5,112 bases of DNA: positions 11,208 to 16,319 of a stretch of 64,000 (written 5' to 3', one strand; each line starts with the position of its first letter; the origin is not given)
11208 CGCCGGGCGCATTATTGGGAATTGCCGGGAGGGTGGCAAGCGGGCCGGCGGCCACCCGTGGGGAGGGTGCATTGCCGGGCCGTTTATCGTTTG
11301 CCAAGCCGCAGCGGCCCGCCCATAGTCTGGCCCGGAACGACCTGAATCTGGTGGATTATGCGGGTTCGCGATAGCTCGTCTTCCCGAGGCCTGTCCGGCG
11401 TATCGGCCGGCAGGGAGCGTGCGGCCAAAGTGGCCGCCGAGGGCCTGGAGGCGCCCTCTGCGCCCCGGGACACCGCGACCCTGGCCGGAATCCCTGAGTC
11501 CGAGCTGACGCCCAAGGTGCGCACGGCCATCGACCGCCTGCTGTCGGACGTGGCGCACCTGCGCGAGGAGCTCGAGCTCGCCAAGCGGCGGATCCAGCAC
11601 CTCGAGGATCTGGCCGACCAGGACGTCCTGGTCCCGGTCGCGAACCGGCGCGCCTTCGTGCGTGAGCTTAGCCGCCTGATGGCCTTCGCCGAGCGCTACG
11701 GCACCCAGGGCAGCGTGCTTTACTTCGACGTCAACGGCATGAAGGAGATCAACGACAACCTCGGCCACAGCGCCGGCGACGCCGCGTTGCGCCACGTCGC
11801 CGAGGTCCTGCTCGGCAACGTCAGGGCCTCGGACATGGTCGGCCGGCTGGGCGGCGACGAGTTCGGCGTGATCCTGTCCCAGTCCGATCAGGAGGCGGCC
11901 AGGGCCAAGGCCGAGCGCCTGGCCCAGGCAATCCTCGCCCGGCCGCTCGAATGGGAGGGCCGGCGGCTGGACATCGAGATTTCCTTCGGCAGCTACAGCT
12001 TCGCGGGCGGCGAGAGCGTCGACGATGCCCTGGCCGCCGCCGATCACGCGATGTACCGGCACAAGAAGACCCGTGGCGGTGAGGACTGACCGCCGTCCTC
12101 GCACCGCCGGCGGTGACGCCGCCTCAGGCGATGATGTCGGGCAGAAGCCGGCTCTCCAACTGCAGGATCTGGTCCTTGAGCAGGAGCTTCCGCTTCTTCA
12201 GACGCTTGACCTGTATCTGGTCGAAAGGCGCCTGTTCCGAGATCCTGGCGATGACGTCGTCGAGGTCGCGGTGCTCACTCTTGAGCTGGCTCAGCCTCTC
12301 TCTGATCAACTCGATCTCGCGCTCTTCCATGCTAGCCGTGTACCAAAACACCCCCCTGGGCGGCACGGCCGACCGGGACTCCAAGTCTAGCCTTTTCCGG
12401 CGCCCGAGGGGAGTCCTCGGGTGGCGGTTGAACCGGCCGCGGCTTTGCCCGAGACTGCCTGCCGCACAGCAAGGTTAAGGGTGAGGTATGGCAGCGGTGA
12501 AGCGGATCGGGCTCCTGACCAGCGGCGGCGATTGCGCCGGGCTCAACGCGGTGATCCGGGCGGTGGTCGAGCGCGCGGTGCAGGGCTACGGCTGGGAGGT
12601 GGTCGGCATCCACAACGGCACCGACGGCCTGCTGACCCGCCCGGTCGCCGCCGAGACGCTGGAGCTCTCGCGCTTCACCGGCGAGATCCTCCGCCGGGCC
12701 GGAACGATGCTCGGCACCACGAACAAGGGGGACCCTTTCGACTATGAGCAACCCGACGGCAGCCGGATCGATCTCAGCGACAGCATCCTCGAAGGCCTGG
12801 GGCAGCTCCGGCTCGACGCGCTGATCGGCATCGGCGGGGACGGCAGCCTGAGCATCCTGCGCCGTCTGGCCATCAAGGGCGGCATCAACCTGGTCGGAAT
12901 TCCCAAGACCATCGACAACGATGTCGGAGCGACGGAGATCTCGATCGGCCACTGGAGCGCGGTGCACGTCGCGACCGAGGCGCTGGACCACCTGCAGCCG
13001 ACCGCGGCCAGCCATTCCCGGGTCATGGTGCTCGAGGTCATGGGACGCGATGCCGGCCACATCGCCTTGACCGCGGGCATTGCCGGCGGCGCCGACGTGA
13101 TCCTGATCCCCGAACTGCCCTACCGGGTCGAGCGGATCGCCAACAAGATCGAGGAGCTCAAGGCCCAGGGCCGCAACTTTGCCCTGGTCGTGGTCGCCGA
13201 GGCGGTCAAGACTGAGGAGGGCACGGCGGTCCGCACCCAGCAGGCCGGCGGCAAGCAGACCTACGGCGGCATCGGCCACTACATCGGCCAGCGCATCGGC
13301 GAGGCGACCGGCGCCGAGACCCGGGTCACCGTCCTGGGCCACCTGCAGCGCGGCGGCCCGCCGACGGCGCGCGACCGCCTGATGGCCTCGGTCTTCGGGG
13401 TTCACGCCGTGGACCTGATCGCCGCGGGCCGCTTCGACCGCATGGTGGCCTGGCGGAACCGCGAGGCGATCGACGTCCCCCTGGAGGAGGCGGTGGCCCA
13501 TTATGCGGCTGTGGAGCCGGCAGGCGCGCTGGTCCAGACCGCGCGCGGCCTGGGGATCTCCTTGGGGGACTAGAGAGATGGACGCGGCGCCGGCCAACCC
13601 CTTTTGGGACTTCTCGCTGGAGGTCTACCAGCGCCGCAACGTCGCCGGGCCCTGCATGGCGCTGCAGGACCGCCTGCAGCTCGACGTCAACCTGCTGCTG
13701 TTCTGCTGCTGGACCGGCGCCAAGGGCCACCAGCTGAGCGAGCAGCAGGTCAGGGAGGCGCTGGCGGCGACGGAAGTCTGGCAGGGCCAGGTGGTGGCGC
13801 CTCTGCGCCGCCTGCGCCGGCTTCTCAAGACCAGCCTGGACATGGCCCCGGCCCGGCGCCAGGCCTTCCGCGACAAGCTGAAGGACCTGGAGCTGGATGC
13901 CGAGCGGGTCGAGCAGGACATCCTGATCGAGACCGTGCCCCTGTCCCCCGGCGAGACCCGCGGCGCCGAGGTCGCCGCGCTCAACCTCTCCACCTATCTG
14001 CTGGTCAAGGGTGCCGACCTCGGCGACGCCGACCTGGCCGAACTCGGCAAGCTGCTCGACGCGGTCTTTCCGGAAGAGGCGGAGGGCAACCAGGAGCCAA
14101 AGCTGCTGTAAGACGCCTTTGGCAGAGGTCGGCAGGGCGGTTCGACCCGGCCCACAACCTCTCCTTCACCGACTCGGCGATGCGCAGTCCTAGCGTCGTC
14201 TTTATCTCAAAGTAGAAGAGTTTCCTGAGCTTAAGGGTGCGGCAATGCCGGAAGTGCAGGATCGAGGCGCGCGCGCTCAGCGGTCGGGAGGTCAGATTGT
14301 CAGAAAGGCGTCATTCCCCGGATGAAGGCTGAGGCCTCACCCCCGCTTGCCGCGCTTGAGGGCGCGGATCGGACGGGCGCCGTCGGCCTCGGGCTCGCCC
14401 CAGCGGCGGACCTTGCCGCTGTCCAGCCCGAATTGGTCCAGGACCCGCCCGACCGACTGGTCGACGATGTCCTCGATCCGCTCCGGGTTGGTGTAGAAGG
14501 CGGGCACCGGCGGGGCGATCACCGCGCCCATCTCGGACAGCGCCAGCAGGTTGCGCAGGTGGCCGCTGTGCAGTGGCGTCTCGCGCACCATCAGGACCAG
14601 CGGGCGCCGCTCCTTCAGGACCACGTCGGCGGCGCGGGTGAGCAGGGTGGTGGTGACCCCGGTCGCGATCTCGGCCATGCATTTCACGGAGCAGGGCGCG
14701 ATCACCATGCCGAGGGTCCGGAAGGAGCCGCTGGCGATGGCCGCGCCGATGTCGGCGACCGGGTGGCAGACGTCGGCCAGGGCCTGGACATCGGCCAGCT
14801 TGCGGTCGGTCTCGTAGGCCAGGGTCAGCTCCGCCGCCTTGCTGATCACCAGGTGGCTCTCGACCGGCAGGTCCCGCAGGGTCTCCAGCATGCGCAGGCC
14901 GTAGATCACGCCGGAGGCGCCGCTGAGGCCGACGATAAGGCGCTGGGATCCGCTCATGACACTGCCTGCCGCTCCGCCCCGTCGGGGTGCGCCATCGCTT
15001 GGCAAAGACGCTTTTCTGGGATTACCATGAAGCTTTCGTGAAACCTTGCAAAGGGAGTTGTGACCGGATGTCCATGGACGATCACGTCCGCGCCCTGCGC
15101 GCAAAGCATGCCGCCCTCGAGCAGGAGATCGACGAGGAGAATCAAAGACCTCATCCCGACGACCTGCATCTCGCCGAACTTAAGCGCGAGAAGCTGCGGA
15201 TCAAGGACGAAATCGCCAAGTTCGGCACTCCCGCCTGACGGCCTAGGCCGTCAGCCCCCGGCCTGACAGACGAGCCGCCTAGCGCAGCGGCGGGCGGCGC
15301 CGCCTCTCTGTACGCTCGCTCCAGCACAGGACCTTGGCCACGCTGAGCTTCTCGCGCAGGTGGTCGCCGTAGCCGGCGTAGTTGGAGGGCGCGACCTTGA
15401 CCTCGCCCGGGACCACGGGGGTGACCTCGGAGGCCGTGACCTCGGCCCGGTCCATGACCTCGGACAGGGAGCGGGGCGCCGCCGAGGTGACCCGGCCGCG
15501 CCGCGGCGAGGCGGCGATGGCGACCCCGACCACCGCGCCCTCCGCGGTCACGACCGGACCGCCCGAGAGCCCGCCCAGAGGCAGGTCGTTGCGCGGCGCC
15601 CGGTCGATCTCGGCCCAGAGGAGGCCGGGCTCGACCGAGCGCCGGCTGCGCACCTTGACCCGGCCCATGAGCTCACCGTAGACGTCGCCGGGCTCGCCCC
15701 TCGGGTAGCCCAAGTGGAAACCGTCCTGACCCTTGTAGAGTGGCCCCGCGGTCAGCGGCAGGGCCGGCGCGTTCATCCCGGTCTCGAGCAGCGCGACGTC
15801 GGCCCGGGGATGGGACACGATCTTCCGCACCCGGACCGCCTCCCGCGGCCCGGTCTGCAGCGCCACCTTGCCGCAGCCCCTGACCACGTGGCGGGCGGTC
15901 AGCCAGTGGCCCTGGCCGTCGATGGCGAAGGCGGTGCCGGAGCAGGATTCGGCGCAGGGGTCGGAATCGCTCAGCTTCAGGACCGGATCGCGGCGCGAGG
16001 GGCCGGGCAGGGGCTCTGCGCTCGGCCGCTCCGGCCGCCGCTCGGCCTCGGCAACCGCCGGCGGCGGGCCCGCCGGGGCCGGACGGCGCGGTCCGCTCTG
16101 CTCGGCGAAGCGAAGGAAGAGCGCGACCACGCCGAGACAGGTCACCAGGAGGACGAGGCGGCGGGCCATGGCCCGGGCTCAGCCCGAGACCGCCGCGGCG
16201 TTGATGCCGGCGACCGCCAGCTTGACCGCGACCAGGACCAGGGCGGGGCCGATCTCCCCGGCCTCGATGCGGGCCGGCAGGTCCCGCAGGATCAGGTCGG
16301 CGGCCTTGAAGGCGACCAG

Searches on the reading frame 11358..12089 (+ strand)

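Call 41: search_protein_families(library=pfam, proteins=[window:11358-12089:+], max_evalue=0.001)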
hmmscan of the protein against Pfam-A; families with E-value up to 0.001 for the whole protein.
window:11358-12089:+ (243 aa): 1 family
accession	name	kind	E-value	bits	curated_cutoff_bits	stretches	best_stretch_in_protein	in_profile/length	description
PF00990.26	GGDEF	-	5.5e-36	124.2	23.8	1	86-239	1-158/161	Diguanylate cyclase, GGDEF domain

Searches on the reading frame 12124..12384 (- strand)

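Call 41: search_protein_families(library=pfam, proteins=[window:12124-12384:-], max_evalue=0.001)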
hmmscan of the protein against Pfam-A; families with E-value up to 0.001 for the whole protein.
window:12124-12384:- (86 aa): 1 family
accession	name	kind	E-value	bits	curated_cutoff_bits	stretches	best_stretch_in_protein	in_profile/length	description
PF04325.18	DUF465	-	3e-14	53.2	25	1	32-77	2-48/48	Protein of unknown function (DUF465)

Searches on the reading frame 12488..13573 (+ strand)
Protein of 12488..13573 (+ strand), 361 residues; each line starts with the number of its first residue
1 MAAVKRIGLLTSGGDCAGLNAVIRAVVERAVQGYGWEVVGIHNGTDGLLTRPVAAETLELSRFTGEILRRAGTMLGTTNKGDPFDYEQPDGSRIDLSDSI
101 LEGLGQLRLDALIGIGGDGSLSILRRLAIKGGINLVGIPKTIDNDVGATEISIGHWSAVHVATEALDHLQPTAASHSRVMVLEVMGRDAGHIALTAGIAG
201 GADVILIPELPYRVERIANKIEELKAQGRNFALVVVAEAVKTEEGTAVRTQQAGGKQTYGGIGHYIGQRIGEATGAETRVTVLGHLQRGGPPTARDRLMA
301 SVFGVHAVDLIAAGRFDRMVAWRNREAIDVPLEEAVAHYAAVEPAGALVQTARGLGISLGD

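Call 41: search_protein_families(library=pfam, proteins=[window:12488-13573:+], max_evalue=0.001)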
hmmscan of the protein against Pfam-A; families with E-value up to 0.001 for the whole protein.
window:12488-13573:+ (361 aa): 1 family
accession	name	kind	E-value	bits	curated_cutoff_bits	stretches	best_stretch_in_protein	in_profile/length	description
PF00365.25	PFK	-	1.9e-94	316.5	30.9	1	6-311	1-277/277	Phosphofructokinase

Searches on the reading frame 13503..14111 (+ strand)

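Call 41: search_protein_families(library=pfam, proteins=[window:13503-14111:+], max_evalue=0.001)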
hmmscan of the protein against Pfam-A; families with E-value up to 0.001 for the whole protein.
window:13503-14111:+ (202 aa): 1 family
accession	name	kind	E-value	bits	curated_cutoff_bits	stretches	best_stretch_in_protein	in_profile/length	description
PF09523.15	DUF2390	-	3.7e-31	108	25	1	34-141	2-106/106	Protein of unknown function (DUF2390)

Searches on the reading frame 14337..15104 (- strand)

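Call 41: search_protein_families(library=pfam, proteins=[window:14337-15104:-], max_evalue=0.001)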
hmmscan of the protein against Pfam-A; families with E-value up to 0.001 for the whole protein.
window:14337-15104:- (255 aa): 1 family
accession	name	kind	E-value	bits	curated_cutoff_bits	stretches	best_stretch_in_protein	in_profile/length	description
PF02441.25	Flavoprotein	-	2.5e-41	141.4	22.7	1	55-224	2-161/162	Flavoprotein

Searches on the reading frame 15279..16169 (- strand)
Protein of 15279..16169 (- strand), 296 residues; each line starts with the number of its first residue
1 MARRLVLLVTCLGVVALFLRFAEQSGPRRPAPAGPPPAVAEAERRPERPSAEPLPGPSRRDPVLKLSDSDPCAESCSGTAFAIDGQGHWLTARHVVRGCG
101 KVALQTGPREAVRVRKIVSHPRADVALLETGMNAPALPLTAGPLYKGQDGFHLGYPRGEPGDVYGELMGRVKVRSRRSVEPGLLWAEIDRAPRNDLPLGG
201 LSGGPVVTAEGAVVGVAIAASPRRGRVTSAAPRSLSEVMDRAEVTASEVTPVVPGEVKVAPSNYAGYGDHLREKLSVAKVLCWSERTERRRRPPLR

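Call 11: search_protein_families(library=pfam, proteins=[window:15279-16169:-], max_evalue=0.01)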
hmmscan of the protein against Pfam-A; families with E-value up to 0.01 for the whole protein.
window:15279-16169:- (296 aa): 2 families
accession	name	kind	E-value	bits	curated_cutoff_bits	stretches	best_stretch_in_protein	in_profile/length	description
PF13365.12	Trypsin_2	-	3.1e-17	64.1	27.6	1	78-216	1-144/144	Trypsin-like peptidase domain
PF02907.21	Peptidase_S29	-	0.0013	18.9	25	1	198-231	106-139/149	Hepatitis C virus NS3 protease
